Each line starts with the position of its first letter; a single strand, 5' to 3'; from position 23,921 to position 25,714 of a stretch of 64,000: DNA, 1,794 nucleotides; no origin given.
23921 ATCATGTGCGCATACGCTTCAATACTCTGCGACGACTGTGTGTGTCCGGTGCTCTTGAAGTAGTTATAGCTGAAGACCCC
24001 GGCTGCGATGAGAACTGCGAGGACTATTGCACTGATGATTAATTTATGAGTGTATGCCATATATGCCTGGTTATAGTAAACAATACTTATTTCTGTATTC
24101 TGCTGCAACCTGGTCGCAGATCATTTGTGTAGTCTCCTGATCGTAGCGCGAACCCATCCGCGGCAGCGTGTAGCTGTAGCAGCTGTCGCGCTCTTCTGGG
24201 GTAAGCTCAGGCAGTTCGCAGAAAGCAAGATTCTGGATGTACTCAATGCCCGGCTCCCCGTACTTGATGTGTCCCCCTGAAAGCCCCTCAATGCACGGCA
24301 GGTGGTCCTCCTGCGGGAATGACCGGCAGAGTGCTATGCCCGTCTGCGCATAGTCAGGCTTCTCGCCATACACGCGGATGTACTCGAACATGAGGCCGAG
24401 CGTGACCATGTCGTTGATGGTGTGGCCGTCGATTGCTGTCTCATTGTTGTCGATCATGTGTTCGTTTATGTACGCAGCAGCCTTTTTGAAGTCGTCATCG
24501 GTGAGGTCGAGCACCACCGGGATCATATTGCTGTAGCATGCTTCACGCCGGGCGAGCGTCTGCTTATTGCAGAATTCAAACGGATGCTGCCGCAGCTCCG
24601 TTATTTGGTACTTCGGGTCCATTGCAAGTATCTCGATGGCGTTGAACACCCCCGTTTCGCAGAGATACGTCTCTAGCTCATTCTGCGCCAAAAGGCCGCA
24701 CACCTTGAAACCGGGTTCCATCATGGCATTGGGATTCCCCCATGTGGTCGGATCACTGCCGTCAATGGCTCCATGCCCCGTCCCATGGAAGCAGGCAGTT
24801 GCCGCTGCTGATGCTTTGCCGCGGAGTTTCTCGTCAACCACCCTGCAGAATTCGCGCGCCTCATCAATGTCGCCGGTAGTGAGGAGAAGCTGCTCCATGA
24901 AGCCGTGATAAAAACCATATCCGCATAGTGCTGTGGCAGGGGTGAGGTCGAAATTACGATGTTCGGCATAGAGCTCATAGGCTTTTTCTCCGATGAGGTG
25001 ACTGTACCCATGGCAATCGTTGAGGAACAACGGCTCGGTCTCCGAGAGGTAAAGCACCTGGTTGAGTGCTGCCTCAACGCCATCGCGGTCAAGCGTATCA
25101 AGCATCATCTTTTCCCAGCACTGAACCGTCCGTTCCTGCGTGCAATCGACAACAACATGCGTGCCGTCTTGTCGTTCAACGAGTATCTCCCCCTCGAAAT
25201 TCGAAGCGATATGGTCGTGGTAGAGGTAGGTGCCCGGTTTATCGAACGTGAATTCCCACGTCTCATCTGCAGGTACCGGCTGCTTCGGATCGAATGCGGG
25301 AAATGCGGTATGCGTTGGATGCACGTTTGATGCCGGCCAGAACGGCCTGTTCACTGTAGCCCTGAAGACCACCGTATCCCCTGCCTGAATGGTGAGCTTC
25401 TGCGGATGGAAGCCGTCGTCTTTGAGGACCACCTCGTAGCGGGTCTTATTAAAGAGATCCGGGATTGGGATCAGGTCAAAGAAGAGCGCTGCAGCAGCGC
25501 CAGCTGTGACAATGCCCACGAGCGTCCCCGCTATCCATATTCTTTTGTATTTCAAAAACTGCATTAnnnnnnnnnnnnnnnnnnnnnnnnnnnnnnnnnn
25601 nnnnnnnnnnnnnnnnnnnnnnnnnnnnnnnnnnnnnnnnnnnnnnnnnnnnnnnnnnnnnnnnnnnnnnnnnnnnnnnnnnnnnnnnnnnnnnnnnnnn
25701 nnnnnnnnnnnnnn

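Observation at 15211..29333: Operon-like array of about 11 exported paralogous proteins built from two unassigned modules, plus a giant Tyr-rich repeat protein and a TolB-like propeller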

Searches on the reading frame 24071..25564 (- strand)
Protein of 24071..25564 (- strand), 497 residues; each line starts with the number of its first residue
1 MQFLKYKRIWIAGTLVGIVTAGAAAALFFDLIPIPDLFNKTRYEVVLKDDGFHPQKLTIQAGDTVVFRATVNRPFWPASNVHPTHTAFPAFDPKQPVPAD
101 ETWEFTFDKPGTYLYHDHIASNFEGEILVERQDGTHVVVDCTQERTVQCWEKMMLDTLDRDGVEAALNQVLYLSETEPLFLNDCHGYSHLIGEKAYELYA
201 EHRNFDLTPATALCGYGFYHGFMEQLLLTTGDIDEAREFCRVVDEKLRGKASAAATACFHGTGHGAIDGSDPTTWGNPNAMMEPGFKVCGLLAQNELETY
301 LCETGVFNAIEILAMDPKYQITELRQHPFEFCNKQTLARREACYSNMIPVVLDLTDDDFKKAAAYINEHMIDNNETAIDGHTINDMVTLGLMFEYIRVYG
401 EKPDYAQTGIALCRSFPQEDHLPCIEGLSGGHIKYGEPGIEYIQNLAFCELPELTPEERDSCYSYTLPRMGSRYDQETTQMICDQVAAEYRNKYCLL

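Call 3: search_protein_families(library=pfam, proteins=[window:24071-25564:-], max_evalue=1)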
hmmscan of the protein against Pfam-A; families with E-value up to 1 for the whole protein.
window:24071-25564:- (497 aa): 1 family
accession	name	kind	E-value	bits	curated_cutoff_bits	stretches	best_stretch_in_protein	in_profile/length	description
PF13473.12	Cupredoxin_1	-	2.1e-06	28.1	27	1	39-129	19-104/104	Cupredoxin-like domain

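Call 4: search_protein_families(library=ncbifam, proteins=[window:24071-25564:-], max_evalue=1)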
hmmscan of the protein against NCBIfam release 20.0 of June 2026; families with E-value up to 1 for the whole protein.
window:24071-25564:- (497 aa): 4 families
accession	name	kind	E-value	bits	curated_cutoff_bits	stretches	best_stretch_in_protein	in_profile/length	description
TIGR02656.1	cyanin_plasto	equivalog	0.0026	18.1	87.85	1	51-128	13-97/99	plastocyanin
TIGR03388.1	ascorbase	equivalog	0.025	13.2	614.8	1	102-144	88-134/542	L-ascorbate oxidase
TIGR02657.1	amicyanin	equivalog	0.027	14.9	110.2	1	54-130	10-83/83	amicyanin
TIGR03102.1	halo_cynanin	subfamily_domain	0.048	13.7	93.8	1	51-130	38-115/115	halocyanin domain-containing protein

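Call 8: find_homologous_proteins(query=window:24071-25564:-)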
Query window:24071-25564:- (497 aa): 98 proteins with E <= 0.001 among 8000 candidates.
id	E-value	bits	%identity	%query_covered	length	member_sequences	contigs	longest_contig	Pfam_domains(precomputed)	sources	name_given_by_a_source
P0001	0.0e+0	1186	100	100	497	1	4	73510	PF13473.13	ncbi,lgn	-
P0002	9.8e-288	973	81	97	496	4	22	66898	PF13473.13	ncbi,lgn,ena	-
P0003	3.5e-261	886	74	97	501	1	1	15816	-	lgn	-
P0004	2.8e-248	843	74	91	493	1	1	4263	PF13473.13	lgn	-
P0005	6.6e-245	832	69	98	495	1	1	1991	PF13473.13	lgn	-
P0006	3.7e-230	783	66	97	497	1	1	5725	PF13473.13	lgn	-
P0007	4.0e-230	783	66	100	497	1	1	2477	PF13473.13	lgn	-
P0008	7.4e-230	782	67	95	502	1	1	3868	PF13473.13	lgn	-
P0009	3.5e-228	777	64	99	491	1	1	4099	PF13473.13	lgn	-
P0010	5.1e-227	773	66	97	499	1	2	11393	PF13473.13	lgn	-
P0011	2.5e-224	764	62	99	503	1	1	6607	PF13473.13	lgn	-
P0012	2.2e-222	758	64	97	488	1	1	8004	PF13473.13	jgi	-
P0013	1.4e-219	748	63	99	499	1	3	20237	-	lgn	-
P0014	2.8e-219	747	65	93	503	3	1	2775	PF13473.13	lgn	-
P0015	5.2e-217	740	62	99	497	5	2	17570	PF13473.13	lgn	-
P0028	2.4e-205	701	61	96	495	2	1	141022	PF13473.13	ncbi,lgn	-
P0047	1.9e-163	563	50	98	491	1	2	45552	-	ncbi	-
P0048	5.5e-158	545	49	97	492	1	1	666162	-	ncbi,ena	-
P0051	1.9e-145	504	46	97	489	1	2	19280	PF13473.13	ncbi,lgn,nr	ncbi:MAG: cupredoxin domain-containing protein [bacterium]|nr:cupredoxin domain-containing protein [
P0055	1.5e-131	458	43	99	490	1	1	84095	-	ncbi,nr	ncbi:MAG: hypothetical protein HYT37_02705 [Candidatus Sungbacteria bacterium]|nr:hypothetical prote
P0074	5.9e-96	340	37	91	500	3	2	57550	-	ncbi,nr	ncbi:MAG: hypothetical protein Q8R30_01765 [bacterium]|nr:hypothetical protein [bacterium] MDZ428535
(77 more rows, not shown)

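Call 13: find_encoding_contigs(protein=P0048, flank=10000, max_places=2)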
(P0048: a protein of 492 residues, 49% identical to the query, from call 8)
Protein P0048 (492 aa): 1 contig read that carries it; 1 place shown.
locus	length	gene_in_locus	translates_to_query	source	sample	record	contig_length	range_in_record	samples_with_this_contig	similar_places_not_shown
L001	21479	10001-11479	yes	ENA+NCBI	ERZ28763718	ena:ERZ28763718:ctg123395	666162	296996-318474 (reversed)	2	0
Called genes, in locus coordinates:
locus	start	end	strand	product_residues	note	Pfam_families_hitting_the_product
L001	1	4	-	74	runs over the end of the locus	-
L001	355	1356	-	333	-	-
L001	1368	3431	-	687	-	PF00890:FAD_binding_2 (faint), PF01134:GIDA (weak), PF07992:Pyr_redox_2, PF12831:FAD_oxidored, PF13450:NAD_binding_8 (weak), PF00070:Pyr_redox, PF02852:Pyr_redox_dim, PF09335:VTT_dom, +1 more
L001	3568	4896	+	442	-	PF02812:ELFV_dehydrog_N, PF00208:ELFV_dehydrog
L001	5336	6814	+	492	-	PF13473:Cupredoxin_1 (weak)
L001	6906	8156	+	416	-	-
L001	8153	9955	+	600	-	PF13424:TPR_12 (weak), PF13431:TPR_17 (weak), PF00515:TPR_1 (weak), PF07719:TPR_2 (weak), PF13181:TPR_8 (weak), PF13432:TPR_16 (weak), PF13424:TPR_12, PF13181:TPR_8, +20 more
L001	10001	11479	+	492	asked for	-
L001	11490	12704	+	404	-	-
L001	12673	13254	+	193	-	-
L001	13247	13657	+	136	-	-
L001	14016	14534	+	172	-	-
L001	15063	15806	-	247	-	-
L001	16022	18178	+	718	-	PF00009:GTP_EFTU, PF03144:GTP_EFTU_D2, PF22042:EF-G_D2, PF14492:EFG_III, PF16658:RF3_C (weak), PF03764:EFG_IV, PF00679:EFG_C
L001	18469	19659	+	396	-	PF00009:GTP_EFTU, PF03144:GTP_EFTU_D2, PF03143:GTP_EFTU_D3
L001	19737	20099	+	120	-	PF00338:Ribosomal_S10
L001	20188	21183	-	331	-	-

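Call 18: find_encoding_contigs(protein=P0001, flank=2000, max_places=3)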
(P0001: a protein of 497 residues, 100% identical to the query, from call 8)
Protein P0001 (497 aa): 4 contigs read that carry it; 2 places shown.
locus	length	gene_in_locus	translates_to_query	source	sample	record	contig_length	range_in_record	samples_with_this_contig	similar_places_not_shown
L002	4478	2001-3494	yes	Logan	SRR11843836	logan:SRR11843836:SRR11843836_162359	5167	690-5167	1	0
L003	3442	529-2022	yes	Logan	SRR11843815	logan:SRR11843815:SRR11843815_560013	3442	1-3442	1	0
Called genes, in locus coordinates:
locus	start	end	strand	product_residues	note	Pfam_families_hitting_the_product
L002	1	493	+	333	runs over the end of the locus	-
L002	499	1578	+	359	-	-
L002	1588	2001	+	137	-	PF13473:Cupredoxin_1 (faint)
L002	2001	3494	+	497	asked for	PF13473:Cupredoxin_1 (weak)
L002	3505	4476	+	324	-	?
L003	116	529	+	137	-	PF13473:Cupredoxin_1 (faint)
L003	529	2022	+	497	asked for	PF13473:Cupredoxin_1 (weak)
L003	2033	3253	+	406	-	-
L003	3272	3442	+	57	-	?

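Call 19: list_cluster_members(proteins=[P0001, P0002, P0028, P0047, P0051, P0055, P0074])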
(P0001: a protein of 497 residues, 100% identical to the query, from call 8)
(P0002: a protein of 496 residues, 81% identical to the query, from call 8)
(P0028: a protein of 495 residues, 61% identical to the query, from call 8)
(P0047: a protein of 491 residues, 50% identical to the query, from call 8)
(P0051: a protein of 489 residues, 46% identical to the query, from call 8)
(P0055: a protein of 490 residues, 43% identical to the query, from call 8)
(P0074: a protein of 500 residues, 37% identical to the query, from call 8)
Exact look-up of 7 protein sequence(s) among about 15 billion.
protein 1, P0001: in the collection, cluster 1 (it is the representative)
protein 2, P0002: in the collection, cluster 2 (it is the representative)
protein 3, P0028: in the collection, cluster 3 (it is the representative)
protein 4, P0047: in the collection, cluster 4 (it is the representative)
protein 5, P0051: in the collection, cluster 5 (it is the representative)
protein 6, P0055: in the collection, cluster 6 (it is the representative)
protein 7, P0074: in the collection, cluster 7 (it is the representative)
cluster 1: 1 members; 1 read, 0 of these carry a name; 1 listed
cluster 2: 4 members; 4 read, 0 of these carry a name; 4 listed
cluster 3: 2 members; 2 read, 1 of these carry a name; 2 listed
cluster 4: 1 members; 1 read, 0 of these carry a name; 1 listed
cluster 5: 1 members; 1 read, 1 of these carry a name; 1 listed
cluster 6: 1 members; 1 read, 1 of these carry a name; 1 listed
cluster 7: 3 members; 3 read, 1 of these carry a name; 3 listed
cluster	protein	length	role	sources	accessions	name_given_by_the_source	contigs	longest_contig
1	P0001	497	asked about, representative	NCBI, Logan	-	-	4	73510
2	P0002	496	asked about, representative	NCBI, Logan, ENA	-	-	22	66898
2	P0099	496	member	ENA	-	-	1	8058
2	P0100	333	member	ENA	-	-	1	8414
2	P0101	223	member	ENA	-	-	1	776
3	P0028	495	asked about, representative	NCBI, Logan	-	-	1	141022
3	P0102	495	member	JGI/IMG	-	plastocyanin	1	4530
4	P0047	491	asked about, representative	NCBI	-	-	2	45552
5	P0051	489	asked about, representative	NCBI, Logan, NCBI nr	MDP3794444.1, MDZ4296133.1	MAG: cupredoxin domain-containing protein [bacterium] | cupredoxin domain-containing protein [bacterium]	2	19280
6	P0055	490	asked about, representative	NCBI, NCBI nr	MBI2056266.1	MAG: hypothetical protein HYT37_02705 [Candidatus Sungbacteria bacterium] | hypothetical protein [Candidatus Sungbacteria bacterium]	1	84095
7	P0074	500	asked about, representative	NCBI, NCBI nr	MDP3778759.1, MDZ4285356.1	MAG: hypothetical protein Q8R30_01765 [bacterium] | hypothetical protein [bacterium]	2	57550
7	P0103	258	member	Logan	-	-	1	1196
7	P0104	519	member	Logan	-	-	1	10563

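Call 20: predict_structure(alignment_id=A2)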
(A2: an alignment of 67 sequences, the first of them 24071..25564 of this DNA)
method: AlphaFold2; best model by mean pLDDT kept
length: 497 residues; sequences in the alignment: 67
mean_pLDDT: 92.2   pTM: 0.85
mean pLDDT of the five models: 92.2, 91.2, 90.7, 90.5, 89.7
residues with pLDDT >= 90: 389; 70-90: 89; 50-70: 19; < 50: 0
segments of 3 or more residues with pLDDT < 50: none
pLDDT, mean of each block of 10 residues (from residue 1): 74 94 89 66 96 97 97 89 67 91 96 89 92 89 86 93 96 91 91 95 91 91 93 95 89 86 87 92 96 95 97 91 96 97 98 98 98 94 98 97 97 98 98 90 97 98 96 91 97 90
secondary structure, 60 per line:
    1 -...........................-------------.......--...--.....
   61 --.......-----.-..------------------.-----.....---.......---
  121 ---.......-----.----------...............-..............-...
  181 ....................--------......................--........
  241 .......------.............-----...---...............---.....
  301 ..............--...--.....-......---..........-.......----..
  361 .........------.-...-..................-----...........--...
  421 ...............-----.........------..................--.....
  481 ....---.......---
elements in order: H2-28 E42-48 E51-53 E56-60 E63-69 E103-107 E111-117 E124-130 H147-161 H163-176 H178-200 H209-230 H233-247 H254-266 H278-292 H296-314 H322-326 H328-333 H337-346 H348-354 H359-369 H383-399 H405-415 H418-435 H441-449 H456-473 H476-484 H488-494

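Call 27: fold_search(model_id=the predicted structure, library=pdb)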
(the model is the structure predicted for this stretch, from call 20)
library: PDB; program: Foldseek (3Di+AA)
matches with E <= 10: 1228; with E <= 0.001: 30
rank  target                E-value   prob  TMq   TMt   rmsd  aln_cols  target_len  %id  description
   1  1bxu                  8.5e-05  1.00  0.16  0.82   2.0        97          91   28  OXIDIZED PLASTOCYANIN FROM SYNECHOCOCCUS SP. (released 1999-06-15)
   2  1pcs                  1.3e-04  1.00  0.16  0.76   3.3        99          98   27  THE 2.15 A CRYSTAL STRUCTURE OF A TRIPLE MUTANT PLASTOCYANIN FROM THE CYANOBACTERIUM SYNECHOCYSTIS SP. PCC 6803 (released 1997-12-17)
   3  2plt                  1.4e-04  1.00  0.16  0.75   4.0        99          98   25  STRUCTURE DETERMINATION OF PLASTOCYANIN FROM A CRYSTAL SPECIMEN WITH HEMIHEDRAL TWINNING FRACTION OF ONE-HALF (released 1993-10-31)
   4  4r0o_A                1.8e-04  1.00  0.16  0.66   3.9       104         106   25  Crystal structure of PEGylated plastocyanin at 4.2 A resolution (released 2015-10-07)
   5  3cvd_A                1.8e-04  1.00  0.16  0.70   3.8       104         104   24  Regulation of Protein Function: Crystal Packing Interfaces and Conformational Dimerization (released 2008-07-08)
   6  1byp                  2.6e-04  1.00  0.16  0.73   4.0        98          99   21  E43K,D44K DOUBLE MUTANT PLASTOCYANIN FROM SILENE (released 1999-10-19)
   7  1baw_A                2.7e-04  1.00  0.16  0.69   3.9       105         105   25  PLASTOCYANIN FROM PHORMIDIUM LAMINOSUM (released 1999-03-02)
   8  6paz                  2.7e-04  1.00  0.16  0.54   7.3       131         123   18  OXIDIZED MUTANT P80I PSEUDOAZURIN FROM A. FAECALIS (released 1997-08-20)
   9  2bz7                  2.8e-04  1.00  0.16  0.68   3.7       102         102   22  Oxidized and reduced structures of a mutant Plastocyanin of fern (released 2006-11-20)
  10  3paz                  3.1e-04  1.00  0.16  0.56   6.7       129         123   19  REDUCED NATIVE PSEUDOAZURIN FROM A. FAECALIS (released 1997-08-20)
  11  1kdi                  3.3e-04  1.00  0.16  0.69   4.3       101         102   21  REDUCED FORM OF PLASTOCYANIN FROM DRYOPTERIS CRASSIRHIZOMA (released 1999-05-11)
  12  2w88_A                3.8e-04  1.00  0.16  0.70   3.7       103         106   24  Plastocyanin variant with N-terminal Methionine - open structure (released 2009-10-27)
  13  7pcy                  4.0e-04  1.00  0.16  0.74   3.8        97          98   22  THE CRYSTAL STRUCTURE OF PLASTOCYANIN FROM A GREEN ALGA, ENTEROMORPHA PROLIFERA (released 1990-07-15)
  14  1paz                  4.3e-04  1.00  0.16  0.55   6.9       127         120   17  REFINEMENT OF THE STRUCTURE OF PSEUDOAZURIN FROM ALCALIGENES FAECALIS S-6 AT 1.55 ANGSTROMS RESOLUTION (released 1988-10-09)
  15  1byo_A                4.5e-04  1.00  0.16  0.72   4.0        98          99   21  WILD-TYPE PLASTOCYANIN FROM SILENE (released 1999-10-15)
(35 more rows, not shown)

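Call 35: find_related_loci(query=A3, collection=genome_contigs, flank=10000)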
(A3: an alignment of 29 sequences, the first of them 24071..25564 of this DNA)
Query A3 (497 aa) in genome_contigs; peptide patterns used: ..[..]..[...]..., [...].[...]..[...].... (x = any residue, [..] = any of these).
78 stretches matched a pattern; 56 encode a relative of the query (tblastn E <= 1e-3); 56 distinct loci.
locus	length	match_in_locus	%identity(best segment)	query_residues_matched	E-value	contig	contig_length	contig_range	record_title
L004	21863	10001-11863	81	11-497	0e+0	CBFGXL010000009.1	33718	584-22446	MAG TPA_asm: uncultured bacterium isolate SRR32277370_binner13_Refined_17 genome assembly, contig: ERZ27321089.84, whole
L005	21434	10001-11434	61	17-495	0e+0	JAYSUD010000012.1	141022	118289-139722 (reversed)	MAG: bacterium isolate GFS_12610 GFS_12610_11, whole genome shotgun sequence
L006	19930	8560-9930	47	41-495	6e-146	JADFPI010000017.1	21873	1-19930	MAG: Patescibacteria group bacterium isolate B72T1L10 B72T1L10_NODE3216, whole genome shotgun sequence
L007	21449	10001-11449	42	14-495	7e-138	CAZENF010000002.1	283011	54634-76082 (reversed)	MAG TPA_asm: uncultured Candidatus Saccharibacteria bacterium isolate SRP273308_co1_433 genome assembly, contig: NODE_34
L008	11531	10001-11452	43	7-497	2e-133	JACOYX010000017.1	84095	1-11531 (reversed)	MAG: Candidatus Sungiibacteriota bacterium isolate NC_groundwater_190_Ag_S-0.1um_45_12 S4_GD2017_2_S1_scaffold_706, whol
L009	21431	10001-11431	42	25-496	4e-130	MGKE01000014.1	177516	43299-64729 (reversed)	MAG: Candidatus Yanofskybacteria bacterium RIFCSPLOWO2_01_FULL_39_28 rifcsplowo2_01_scaffold_72, whole genome shotgun se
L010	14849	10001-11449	50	8-495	3e-165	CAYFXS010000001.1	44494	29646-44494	MAG TPA_asm: uncultured Candidatus Saccharibacteria bacterium isolate ERP108616_co2_42 genome assembly, contig: NODE_913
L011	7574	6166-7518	41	43-495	1e-123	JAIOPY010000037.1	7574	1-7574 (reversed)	MAG: Candidatus Nomurabacteria bacterium isolate LakeFargette_0920_ALND_MAG_36_7 LacPavin_0920_ALND_scaffold_265628, who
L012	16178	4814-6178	42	41-495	8e-131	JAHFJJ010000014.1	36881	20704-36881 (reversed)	MAG: Candidatus Doudnabacteria bacterium isolate nzgw383 NODE_1140_length_36882_cov_4.379505, whole genome shotgun seque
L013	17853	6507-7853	43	43-486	9e-120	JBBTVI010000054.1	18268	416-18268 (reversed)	MAG: Patescibacteria group bacterium isolate H51-bin228_1 H51_bin228_1_000000000054, whole genome shotgun sequence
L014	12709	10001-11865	40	42-497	1e-117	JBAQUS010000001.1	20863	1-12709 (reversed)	MAG: Minisyncoccia bacterium isolate MFD03283_ilm_asm_bin6 k127_62446, whole genome shotgun sequence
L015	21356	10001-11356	40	45-495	2e-116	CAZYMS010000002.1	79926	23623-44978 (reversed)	MAG TPA_asm: uncultured Candidatus Saccharibacteria bacterium isolate SRP296810_co1_257 genome assembly, contig: NODE_25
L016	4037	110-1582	39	1-495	2e-115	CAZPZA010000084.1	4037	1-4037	MAG TPA_asm: uncultured Gammaproteobacteria bacterium isolate binchicken_co21_463 genome assembly, contig: NODE_34397_le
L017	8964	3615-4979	39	36-495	3e-111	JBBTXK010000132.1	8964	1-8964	MAG: Patescibacteria group bacterium isolate H51-bin196_1 H51_bin196_1_000000000132, whole genome shotgun sequence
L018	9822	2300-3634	38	43-495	3e-110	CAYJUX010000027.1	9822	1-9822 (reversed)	MAG TPA_asm: uncultured Candidatus Saccharibacteria bacterium isolate ERP125453_co1_304 genome assembly, contig: NODE_81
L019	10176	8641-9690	46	148-495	1e-107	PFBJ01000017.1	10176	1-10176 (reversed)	MAG: Candidatus Kaiserbacteria bacterium CG10_big_fil_rev_8_21_14_0_10_49_17 CG10_8_21_14_0.10_scaffold_12780_c, whole g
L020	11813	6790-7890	45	129-495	2e-105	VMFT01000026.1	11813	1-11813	MAG: Parcubacteria group bacterium Gr01-1014_29 G01um101429_scaffold_1801, whole genome shotgun sequence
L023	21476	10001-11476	33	10-496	2e-94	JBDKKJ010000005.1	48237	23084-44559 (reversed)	MAG: Candidatus Parcubacteria bacterium isolate gunnisonriver_2019_sw_WHONDRS-S19S_0062_B_bin.4 scaffold_1283597, whole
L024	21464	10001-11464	34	3-491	5e-94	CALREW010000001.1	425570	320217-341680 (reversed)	MAG: Candidatus Nomurabacteria bacterium isolate Ike-100m-41 genome assembly, contig: Ike-100-c2, whole genome shotgun s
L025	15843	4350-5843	33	1-495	1e-95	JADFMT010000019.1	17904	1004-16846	MAG: Patescibacteria group bacterium isolate B5T1B11 B5T1B11_NODE475, whole genome shotgun sequence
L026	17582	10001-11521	41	44-491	5e-91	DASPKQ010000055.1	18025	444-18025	MAG TPA_asm: Verrucomicrobiia bacterium isolate SMAG_U12040 k141_579175, whole genome shotgun sequence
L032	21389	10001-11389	31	44-492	2e-83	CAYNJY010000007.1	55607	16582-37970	MAG TPA_asm: uncultured Gammaproteobacteria bacterium isolate ERP125453_co1_527 genome assembly, contig: NODE_384_length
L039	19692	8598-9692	33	134-495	1e-64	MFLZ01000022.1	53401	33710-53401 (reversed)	MAG: Candidatus Kaiserbacteria bacterium RIFCSPLOWO2_01_FULL_54_13 rifcsplowo2_01_scaffold_2338, whole genome shotgun se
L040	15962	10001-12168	36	142-496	2e-79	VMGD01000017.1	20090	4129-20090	MAG: Microgenomates group bacterium Gr01-1014_7 G01um10147_scaffold_789, whole genome shotgun sequence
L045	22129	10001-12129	32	148-495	6e-57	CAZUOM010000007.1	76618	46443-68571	MAG TPA_asm: uncultured Gammaproteobacteria bacterium isolate binchicken_co341_72 genome assembly, contig: NODE_29_lengt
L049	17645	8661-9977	33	43-491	8e-66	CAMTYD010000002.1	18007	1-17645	MAG: uncultured Parcubacteria group bacterium isolate G02_MAG_00011 genome assembly, contig: G02_MAG_00011_000000000002,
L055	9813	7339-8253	23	25-265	7e-15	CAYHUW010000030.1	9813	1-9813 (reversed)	MAG TPA_asm: uncultured Candidatus Saccharibacteria bacterium isolate ERP119705_co17_1001 genome assembly, contig: NODE_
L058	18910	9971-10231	40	45-131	1e-16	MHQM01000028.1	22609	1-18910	MAG: Candidatus Sungbacteria bacterium RIFCSPHIGHO2_02_FULL_52_23 rifcsphigho2_02_scaffold_3803, whole genome shotgun se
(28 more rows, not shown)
